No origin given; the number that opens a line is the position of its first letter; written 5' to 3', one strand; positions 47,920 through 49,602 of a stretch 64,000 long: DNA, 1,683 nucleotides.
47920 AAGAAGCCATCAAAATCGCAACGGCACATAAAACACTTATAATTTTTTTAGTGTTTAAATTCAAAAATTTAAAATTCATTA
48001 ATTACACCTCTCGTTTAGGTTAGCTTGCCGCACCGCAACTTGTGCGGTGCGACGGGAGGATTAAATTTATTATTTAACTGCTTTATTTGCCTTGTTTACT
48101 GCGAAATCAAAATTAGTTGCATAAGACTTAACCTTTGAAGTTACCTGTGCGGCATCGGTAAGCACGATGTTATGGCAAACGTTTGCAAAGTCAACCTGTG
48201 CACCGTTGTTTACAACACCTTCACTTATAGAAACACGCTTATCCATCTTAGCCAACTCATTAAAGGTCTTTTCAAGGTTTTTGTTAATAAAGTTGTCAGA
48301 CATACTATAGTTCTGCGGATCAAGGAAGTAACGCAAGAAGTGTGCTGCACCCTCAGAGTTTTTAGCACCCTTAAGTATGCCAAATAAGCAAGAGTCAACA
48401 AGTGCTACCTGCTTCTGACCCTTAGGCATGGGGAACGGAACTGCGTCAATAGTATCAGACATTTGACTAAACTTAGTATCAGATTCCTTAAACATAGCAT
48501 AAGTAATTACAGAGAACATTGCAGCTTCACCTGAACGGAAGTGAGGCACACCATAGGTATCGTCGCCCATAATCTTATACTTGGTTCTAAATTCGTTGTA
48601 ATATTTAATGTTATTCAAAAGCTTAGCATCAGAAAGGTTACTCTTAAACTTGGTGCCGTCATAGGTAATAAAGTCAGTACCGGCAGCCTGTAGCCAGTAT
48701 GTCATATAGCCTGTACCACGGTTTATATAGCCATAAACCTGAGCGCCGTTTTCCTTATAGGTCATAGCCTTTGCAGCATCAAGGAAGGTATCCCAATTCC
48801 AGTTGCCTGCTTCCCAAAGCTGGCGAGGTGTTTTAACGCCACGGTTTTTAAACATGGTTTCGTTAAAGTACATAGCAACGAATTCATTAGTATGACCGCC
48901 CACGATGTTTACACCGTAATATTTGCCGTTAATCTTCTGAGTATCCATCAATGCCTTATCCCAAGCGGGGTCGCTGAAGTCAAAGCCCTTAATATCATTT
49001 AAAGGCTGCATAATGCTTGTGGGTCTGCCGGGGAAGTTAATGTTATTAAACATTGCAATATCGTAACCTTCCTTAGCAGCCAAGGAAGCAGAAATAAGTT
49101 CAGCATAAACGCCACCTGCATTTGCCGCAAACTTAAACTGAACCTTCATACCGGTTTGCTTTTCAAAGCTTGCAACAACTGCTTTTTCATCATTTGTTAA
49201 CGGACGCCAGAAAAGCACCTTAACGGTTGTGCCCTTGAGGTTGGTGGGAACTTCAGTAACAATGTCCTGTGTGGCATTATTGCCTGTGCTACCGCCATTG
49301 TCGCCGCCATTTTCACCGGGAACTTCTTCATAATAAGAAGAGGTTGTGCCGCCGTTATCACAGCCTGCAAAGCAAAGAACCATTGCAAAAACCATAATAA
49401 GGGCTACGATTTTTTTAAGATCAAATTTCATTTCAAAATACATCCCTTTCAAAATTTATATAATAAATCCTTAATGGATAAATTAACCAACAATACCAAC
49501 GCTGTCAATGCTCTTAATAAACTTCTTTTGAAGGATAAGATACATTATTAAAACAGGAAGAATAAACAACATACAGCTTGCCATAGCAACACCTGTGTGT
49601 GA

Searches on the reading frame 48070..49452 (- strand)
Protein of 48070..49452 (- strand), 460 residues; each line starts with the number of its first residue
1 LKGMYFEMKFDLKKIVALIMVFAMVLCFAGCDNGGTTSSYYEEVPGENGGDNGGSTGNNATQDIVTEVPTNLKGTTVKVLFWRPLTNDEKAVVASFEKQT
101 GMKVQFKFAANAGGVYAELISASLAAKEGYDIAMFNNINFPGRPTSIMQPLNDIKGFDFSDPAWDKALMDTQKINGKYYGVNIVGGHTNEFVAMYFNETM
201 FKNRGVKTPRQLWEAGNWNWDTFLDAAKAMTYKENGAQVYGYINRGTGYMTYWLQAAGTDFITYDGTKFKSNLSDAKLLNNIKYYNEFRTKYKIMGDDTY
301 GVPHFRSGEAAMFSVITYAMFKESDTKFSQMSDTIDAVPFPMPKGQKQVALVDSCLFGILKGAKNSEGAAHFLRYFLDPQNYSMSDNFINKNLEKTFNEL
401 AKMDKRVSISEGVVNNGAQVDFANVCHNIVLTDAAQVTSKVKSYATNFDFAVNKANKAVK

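Call 5: search_protein_families(library=pfam, proteins=[window:48070-49452:-], max_evalue=0.01)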
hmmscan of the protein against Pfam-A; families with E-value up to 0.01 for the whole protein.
window:48070-49452:- (460 aa): 0 families

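Call 65: search_solved_structures(query=window:48070-49452:-, max_evalue=1)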
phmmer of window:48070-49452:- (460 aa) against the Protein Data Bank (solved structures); distinct sequences matched with E-value up to 1: 13.
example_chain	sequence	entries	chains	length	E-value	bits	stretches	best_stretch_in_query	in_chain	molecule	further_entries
6rjy_A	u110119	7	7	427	1.4e-08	37.3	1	90-381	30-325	Arabino-oligosaccharids-binding protein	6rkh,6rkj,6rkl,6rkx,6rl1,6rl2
4r9f_A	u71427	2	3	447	1.1e-06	31.1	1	107-384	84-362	MBP1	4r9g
7nbz_A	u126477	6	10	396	0.0028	19.8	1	97-384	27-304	Sulfoquinovosyl binding protein | Sulfoquinovosyl glycerol-binding protein SmoF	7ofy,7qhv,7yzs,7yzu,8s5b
5ci5_A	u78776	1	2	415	0.0042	19.3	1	90-295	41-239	Extracellular solute-binding protein family 1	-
5fk9_C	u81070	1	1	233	0.0053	18.9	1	111-220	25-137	ENTEROTOXIN TYPE A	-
1i4g_A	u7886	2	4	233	0.034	16.3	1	112-220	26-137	ENTEROTOXIN TYPE A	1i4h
1lo5_D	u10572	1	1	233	0.035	16.3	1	112-220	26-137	enterotoxin A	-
1esf_A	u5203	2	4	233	0.035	16.3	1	112-220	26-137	STAPHYLOCOCCAL ENTEROTOXIN A | STAPHYLOCOCCAL ENTEROTOXIN TYPE A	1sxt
2pt1_A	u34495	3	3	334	0.36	12.9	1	295-378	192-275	Iron transport protein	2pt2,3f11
2v84_A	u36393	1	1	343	0.49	12.5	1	305-384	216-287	SPERMIDINE/PUTRESCINE ABC TRANSPORTER, PERIPLASMIC BINDING PROTEIN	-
8dsv_A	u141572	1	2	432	0.96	11.5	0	186-234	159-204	FAD-dependent oxidoreductase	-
8dq7_A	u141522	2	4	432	0.97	11.5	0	186-234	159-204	Amine oxidase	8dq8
7c4a_A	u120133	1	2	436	0.98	11.5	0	186-234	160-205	Amine oxidase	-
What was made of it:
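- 48070..49452 (-): Short (460 aa) SBP lipoprotein of importer B (lipobox FAGC). No Pfam hit (call 5), but phmmer finds AbnE arabino-oligosaccharide-binding protein 6rjy at E 1e-8 (call 65).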
